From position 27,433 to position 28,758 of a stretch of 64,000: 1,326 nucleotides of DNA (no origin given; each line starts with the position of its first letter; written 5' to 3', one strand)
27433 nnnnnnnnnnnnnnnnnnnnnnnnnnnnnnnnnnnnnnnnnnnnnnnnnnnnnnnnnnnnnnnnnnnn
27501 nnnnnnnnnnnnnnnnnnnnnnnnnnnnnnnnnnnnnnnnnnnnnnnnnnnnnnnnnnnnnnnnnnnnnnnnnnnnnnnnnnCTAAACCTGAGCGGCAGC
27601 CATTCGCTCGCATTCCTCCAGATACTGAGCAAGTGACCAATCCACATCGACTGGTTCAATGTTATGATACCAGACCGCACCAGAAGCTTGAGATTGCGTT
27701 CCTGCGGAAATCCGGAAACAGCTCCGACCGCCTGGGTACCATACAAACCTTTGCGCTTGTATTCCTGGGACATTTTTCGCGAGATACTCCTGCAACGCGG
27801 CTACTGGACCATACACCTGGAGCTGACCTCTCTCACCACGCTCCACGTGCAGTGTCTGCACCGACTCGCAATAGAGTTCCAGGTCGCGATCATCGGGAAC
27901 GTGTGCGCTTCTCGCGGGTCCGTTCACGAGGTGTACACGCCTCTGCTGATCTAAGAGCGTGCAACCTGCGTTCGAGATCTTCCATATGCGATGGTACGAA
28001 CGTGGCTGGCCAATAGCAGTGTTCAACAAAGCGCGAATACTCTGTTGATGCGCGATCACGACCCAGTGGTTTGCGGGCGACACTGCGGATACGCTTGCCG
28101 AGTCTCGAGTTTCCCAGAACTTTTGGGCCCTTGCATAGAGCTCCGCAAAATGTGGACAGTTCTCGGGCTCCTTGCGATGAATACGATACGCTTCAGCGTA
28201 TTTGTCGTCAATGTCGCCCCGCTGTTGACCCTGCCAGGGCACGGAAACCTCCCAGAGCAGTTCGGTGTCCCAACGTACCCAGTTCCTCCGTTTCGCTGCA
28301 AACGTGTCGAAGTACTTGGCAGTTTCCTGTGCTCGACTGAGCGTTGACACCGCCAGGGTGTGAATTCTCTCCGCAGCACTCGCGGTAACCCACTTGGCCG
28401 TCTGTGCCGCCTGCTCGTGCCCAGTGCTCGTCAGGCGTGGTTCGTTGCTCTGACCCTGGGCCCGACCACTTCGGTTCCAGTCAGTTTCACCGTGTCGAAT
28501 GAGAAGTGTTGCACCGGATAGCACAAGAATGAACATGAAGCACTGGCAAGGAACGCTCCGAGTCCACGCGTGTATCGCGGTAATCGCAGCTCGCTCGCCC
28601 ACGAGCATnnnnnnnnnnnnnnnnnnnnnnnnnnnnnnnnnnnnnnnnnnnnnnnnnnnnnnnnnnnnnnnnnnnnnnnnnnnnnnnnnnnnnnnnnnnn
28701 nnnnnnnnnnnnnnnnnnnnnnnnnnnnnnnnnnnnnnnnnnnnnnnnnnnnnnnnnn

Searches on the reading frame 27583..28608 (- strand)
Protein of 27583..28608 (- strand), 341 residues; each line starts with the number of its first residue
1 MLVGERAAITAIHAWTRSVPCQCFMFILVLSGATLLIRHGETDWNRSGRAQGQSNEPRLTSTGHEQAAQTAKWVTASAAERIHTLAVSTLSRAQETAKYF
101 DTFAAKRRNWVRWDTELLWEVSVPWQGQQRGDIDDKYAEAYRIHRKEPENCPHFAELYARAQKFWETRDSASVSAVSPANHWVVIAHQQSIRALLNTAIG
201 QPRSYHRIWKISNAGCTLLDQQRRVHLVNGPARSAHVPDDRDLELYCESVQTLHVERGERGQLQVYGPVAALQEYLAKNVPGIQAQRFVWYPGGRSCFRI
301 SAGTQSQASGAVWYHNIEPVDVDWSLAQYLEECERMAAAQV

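Call 23: search_protein_families(library=pfam, proteins=[window:27583-28608:-], max_evalue=0.001)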
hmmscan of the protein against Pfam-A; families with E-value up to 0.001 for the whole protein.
window:27583-28608:- (341 aa): 1 family
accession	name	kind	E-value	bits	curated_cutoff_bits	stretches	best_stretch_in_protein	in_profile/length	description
PF00300.27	His_Phos_1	-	5e-27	95.3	21.7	1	35-223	2-183/194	Histidine phosphatase superfamily (branch 1)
